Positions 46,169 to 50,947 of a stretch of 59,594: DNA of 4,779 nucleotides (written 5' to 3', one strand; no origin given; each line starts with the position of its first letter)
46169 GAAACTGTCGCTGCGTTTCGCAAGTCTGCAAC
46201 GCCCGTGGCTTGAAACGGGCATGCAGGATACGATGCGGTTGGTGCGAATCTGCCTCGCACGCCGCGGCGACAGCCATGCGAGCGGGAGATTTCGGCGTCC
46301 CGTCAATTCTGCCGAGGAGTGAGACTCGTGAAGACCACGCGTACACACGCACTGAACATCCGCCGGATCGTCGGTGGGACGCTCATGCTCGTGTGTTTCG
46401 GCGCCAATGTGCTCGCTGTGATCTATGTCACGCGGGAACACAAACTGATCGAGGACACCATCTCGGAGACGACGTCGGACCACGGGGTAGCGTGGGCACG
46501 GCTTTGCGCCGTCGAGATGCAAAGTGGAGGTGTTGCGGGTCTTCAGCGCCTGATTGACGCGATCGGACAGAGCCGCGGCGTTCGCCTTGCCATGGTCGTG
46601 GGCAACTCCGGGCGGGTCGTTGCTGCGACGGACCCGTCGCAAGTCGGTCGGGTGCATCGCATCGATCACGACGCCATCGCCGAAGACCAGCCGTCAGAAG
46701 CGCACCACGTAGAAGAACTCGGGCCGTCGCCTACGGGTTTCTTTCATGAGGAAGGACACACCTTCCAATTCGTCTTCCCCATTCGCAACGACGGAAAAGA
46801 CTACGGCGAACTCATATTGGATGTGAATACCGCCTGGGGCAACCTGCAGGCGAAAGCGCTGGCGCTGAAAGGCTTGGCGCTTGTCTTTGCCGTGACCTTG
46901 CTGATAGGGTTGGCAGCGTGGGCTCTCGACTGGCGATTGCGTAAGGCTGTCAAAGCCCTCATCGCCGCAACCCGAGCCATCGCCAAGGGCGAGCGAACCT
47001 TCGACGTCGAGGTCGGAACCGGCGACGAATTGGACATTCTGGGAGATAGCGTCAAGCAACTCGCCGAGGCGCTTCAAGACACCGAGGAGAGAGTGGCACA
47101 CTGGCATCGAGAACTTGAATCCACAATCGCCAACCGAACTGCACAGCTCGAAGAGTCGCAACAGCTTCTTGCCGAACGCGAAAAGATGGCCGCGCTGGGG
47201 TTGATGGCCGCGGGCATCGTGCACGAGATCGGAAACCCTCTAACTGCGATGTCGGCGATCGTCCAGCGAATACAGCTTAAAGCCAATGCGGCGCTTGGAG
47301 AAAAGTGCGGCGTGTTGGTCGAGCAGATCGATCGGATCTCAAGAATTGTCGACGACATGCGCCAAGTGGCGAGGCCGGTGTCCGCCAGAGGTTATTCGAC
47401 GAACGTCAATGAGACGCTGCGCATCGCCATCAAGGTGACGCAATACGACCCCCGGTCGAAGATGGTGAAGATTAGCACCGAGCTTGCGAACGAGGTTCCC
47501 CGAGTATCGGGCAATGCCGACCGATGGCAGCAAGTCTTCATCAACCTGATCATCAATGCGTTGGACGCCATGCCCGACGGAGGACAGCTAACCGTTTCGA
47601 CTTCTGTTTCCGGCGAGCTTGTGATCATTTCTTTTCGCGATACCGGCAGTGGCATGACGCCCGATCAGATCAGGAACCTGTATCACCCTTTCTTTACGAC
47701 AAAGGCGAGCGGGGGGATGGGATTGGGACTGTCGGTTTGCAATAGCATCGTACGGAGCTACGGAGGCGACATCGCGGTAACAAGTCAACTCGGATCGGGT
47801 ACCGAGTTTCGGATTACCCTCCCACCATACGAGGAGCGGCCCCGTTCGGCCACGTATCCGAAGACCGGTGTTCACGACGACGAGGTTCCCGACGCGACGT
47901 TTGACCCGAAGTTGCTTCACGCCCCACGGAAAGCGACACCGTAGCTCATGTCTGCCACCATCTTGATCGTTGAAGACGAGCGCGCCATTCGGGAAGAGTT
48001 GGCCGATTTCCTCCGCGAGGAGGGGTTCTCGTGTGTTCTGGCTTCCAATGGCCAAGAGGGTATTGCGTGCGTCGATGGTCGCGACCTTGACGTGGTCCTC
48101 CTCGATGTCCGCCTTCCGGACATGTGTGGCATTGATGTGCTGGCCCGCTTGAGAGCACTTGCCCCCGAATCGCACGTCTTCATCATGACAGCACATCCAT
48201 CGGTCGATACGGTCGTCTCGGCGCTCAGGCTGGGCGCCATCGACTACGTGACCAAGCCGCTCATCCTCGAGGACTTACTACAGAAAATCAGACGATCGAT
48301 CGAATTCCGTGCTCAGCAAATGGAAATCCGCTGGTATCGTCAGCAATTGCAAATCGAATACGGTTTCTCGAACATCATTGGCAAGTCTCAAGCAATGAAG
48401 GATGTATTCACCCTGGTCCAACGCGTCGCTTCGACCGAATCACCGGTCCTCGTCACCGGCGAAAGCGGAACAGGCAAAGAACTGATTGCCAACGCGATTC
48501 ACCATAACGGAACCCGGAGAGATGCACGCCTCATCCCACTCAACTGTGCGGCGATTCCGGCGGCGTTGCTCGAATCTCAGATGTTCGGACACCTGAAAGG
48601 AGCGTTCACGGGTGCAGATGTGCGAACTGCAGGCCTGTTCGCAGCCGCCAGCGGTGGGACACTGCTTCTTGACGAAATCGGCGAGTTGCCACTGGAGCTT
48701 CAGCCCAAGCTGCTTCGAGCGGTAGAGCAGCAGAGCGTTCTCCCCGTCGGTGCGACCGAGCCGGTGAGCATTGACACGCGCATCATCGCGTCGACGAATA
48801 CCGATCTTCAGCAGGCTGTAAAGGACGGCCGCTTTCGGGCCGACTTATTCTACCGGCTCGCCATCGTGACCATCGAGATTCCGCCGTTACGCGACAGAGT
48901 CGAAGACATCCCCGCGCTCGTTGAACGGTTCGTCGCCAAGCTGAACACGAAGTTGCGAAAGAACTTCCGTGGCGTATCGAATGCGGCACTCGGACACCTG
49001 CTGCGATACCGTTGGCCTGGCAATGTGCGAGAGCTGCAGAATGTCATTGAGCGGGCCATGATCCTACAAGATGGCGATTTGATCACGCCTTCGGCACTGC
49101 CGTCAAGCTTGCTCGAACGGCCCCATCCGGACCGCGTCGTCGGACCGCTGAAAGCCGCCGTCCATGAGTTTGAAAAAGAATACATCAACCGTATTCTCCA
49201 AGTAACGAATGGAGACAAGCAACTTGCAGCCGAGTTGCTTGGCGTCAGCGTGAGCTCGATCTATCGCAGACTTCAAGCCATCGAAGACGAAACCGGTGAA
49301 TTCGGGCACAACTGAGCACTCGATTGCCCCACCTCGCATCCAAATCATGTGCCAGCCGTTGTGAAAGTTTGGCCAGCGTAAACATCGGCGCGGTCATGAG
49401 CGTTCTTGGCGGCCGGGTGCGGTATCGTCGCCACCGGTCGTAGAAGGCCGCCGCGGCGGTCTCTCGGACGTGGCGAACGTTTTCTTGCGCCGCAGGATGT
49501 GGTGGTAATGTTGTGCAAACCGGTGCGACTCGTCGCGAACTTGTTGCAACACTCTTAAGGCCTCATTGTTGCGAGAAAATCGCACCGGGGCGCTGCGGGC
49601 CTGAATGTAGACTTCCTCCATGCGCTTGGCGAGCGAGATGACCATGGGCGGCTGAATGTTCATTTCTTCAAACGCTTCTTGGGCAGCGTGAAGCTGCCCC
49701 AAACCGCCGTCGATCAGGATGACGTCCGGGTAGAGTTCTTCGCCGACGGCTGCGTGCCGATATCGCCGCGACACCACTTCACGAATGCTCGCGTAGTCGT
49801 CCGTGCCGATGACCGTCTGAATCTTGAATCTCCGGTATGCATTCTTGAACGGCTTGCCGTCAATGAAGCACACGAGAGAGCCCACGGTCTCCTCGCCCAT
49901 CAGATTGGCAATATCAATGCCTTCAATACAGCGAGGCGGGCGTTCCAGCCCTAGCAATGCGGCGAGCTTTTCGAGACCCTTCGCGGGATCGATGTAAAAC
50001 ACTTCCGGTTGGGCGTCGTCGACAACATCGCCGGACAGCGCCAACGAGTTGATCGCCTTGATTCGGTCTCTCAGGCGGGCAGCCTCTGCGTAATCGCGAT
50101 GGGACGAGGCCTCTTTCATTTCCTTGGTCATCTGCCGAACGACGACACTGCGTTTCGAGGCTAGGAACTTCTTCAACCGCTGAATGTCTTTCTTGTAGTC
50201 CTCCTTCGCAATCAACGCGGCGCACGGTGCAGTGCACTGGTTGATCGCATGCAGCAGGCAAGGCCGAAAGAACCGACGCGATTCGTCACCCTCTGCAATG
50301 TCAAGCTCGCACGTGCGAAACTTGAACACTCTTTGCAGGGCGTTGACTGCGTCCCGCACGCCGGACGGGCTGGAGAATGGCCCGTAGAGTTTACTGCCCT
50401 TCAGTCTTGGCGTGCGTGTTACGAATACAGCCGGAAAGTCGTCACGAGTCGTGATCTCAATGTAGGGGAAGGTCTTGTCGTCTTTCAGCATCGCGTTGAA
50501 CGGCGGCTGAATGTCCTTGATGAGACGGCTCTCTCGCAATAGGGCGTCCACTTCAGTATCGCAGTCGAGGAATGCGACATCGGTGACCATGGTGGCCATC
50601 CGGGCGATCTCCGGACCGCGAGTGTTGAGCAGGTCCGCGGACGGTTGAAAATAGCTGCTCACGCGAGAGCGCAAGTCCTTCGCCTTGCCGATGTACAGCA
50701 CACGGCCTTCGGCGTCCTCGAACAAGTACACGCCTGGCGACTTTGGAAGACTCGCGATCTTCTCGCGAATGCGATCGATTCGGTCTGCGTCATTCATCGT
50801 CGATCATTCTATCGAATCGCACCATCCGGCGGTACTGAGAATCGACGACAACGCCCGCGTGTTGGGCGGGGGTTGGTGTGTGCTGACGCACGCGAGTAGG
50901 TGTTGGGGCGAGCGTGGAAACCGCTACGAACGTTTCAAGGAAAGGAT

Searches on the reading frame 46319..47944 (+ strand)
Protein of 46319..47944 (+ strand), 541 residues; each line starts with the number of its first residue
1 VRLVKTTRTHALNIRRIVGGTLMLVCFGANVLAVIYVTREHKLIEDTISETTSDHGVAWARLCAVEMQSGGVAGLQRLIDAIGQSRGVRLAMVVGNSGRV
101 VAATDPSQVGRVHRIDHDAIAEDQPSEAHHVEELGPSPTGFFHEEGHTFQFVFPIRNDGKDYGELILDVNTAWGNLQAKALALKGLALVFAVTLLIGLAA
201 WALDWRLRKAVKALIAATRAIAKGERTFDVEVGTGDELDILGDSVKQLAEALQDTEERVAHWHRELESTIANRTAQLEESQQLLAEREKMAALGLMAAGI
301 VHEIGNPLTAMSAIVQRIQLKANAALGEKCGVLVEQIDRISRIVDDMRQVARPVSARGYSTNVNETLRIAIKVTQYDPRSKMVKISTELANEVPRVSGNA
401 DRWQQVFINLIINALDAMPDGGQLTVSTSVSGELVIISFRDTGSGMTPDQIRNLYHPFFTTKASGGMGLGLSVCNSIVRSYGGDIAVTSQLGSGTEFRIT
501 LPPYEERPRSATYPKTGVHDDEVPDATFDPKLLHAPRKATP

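Call 58: search_protein_families(library=ncbifam, proteins=[window:46319-47944:+], max_evalue=0.00001)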
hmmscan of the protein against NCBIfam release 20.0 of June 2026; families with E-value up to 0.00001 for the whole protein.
window:46319-47944:+ (541 aa): 79 families (the best 25 are shown)
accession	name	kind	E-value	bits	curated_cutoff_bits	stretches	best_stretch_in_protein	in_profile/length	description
NF008468.0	PRK11360.1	equivalog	6.8e-59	199.8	646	1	276-505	379-610/616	two-component system sensor histidine kinase AtoS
NF007688.0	PRK10364.1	equivalog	7e-56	189.9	479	1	280-507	227-455/460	two-component system sensor histidine kinase ZraS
NF052574.1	HisKinEspCMyxo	equivalog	4.1e-41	141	1200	1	254-518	383-652/785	serine histidine kinase EspC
NF038348.1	T2SS_HK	subfamily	5.8e-36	124.1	450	1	337-502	408-572/574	histidine kinase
NF053867.1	SprKinKinDBac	equivalog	8.2e-36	123.5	775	1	272-503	268-497/500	sporulation kinase KinD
NF012163.2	BaeS_SmeS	equivalog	2e-34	119.3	500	2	282-501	231-456/457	sensor histidine kinase efflux regulator BaeS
NF010411.0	PRK13837.1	equivalog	5.7e-34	117.2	647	1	276-510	433-682/828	two-component system VirA-like sensor kinase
NF007837.0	PRK10549.1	equivalog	1.1e-32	113.4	603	1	293-506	241-461/466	envelope stress sensor histidine kinase BaeS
NF033092.0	HK_WalK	equivalog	2.5e-32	112.2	725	1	298-502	377-593/594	cell wall metabolism sensor histidine kinase WalK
NF052573.1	HisKinEspAMyxo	equivalog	2.7e-32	111.7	1400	1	279-504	370-612/755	serine histidine kinase EspA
NF047794.1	HisKinPtgB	equivalog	7.9e-32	110.3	1000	1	187-492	340-644/656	two-component system sensor histidine kinase PgtB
NF046044.1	PnpS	equivalog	2.4e-31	109.1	400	1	301-502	178-390/390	two-component system histidine kinase PnpS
TIGR02916.1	PEP_his_kin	equivalog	5.6e-31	107.8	300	1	269-502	452-679/679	XrtA/PEP-CTERM system histidine kinase PrsK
NF046020.1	HisKinCckABruc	equivalog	4.7e-30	104.1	1000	1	282-515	469-719/868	cell cycle histidine kinase CckA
NF047497.1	HK_LIC_12097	equivalog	1.5e-29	102.9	500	1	270-502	128-365/367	LIC_12097 family sensor histidine kinase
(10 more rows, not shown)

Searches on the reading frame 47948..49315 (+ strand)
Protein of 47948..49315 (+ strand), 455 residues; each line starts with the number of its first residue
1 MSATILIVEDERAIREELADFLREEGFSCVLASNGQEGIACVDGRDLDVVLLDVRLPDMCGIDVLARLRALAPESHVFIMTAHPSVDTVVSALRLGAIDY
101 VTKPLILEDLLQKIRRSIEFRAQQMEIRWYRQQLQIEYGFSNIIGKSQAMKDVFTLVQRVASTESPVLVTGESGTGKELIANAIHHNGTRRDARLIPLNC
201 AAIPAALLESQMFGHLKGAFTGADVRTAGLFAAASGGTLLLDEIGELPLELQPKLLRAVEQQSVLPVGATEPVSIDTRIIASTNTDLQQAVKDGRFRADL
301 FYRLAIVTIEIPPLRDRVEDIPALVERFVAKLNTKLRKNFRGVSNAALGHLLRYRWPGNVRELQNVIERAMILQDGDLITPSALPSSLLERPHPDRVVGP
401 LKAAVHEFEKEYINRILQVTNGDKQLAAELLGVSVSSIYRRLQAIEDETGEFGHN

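Call 58: search_protein_families(library=ncbifam, proteins=[window:47948-49315:+], max_evalue=0.00001)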
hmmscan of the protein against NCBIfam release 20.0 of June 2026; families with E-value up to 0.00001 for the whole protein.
window:47948-49315:+ (455 aa): 109 families (the best 25 are shown)
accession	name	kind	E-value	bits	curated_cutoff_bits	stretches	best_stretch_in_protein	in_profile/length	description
NF008469.0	PRK11361.1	equivalog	4.1e-127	424.7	714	1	3-444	5-453/461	acetoacetate metabolism transcriptional regulator AtoC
TIGR01818.1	ntrC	equivalog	7.1e-119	397.6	558.6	1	5-391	1-384/463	nitrogen regulation protein NR(I)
TIGR02915.1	PEP_resp_reg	equivalog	2.4e-109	366.1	502.6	1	5-443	1-440/445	PEP-CTERM-box response regulator transcription factor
NF007689.0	PRK10365.1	equivalog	1.1e-108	363.8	760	1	4-439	7-436/441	sigma-54-dependent response regulator transcription factor ZraR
NF041946.1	LuxO_transreg_Vib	equivalog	5.5e-107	358.4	800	1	8-389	2-381/463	quorum-sensing sigma-54 dependent transcriptional regulator LuxO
NF051870.1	NAssimRespRegNtrX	equivalog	1.2e-104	350.8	600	1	3-444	2-449/452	nitrogen assimilation response regulator NtrX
NF041552.1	TF_PrdR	equivalog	2.1e-100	336.7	795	1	132-443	256-574/577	sigma-54 dependent transcriptional regulator PrdR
NF008176.1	PRK10923.1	equivalog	5.4e-100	335.2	620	1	4-396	5-393/469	nitrogen regulation protein NR(I)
NF011695.0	PRK15115.1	equivalog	2.2e-99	333.2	763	1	2-452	6-443/445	two-component system response regulator GlrR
TIGR01817.1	nifA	equivalog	3.2e-94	316.6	528.85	1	130-384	185-438/534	nif-specific transcriptional activator NifA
NF038308.1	RNA_repair_RtcR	equivalog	1.3e-92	311.3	650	1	92-435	129-501/530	RNA repair transcriptional activator RtcR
NF003451.0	PRK05022.1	equivalog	4e-91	306.3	476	1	122-441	170-504/512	nitric oxide reductase transcriptional regulator NorR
NF049963.1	RespRegFlgRCampy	domain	1.5e-89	300.8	750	1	5-442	3-424/429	fla regulon two-component system response regulator FlgR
NF011953.0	PRK15424.1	equivalog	2.5e-88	297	703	1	128-445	206-534/538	propionate catabolism operon regulatory protein PrpR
TIGR02329.1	propionate_PrpR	equivalog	5.8e-88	295.8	499.2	1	124-444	195-526/526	propionate catabolism operon regulatory protein PrpR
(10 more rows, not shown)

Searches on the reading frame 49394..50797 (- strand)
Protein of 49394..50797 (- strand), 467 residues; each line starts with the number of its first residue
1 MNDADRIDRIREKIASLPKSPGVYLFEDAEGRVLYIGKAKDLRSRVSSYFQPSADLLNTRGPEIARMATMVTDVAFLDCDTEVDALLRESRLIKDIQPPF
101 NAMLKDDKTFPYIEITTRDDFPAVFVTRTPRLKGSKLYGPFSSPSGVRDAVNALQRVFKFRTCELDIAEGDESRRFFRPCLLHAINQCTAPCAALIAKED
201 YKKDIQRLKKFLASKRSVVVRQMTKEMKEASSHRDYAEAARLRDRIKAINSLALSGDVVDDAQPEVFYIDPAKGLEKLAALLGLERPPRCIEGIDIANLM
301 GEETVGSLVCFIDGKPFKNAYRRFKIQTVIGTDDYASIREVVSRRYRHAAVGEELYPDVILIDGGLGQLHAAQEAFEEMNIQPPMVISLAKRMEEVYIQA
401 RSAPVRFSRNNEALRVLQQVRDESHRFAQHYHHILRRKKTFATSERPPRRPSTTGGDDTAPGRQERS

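Call 58: search_protein_families(library=ncbifam, proteins=[window:49394-50797:-], max_evalue=0.00001)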
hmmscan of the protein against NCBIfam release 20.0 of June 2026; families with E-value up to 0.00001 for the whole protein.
window:49394-50797:- (467 aa): 14 families
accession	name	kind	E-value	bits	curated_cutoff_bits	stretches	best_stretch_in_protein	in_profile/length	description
TIGR00194.1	uvrC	equivalog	3.6e-116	389.1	285.45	2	12-253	3-229/574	excinuclease ABC subunit UvrC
NF001824.0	PRK00558.1-5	equivalog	1.8e-107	360.4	451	2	9-257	6-248/652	excinuclease ABC subunit UvrC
NF011263.0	PRK14669.1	equivalog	2.4e-100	336.9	1108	2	10-253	3-238/624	excinuclease ABC subunit C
NF011262.0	PRK14668.1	equivalog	3e-90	303.3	544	2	8-257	4-238/577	excinuclease ABC subunit C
NF011266.0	PRK14672.1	equivalog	3.2e-78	263.7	1504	2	8-256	9-243/691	excinuclease ABC subunit C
NF011261.0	PRK14667.1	equivalog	3.7e-77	260.2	818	2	280-441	354-512/567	excinuclease ABC subunit C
NF011260.0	PRK14666.1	equivalog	1.1e-76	259.1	649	2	12-250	4-233/698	excinuclease ABC subunit C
NF011264.0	PRK14670.1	equivalog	1.3e-74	251.6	1021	2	272-440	365-536/602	excinuclease ABC subunit C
NF005906.0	PRK07883.1-4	equivalog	9.5e-56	189.3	495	1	5-259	199-443/563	DEDD exonuclease domain-containing protein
NF005907.0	PRK07883.1-5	equivalog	9.9e-51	172.8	454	1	11-249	220-451/584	DEDD exonuclease domain-containing protein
NF005905.0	PRK07883.1-3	equivalog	5.2e-43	147.5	508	1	9-250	215-444/581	DEDD exonuclease domain-containing protein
NF005903.0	PRK07883.1-1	equivalog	3.9e-31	108.2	1038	1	10-249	238-465/642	DEDD exonuclease domain-containing protein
NF005904.0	PRK07883.1-2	equivalog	3.9e-29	101.4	969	1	9-249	221-452/584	DEDD exonuclease domain-containing protein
NF007833.0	PRK10545.1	equivalog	2.4e-20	72.9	367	1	8-217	22-215/289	excinuclease Cho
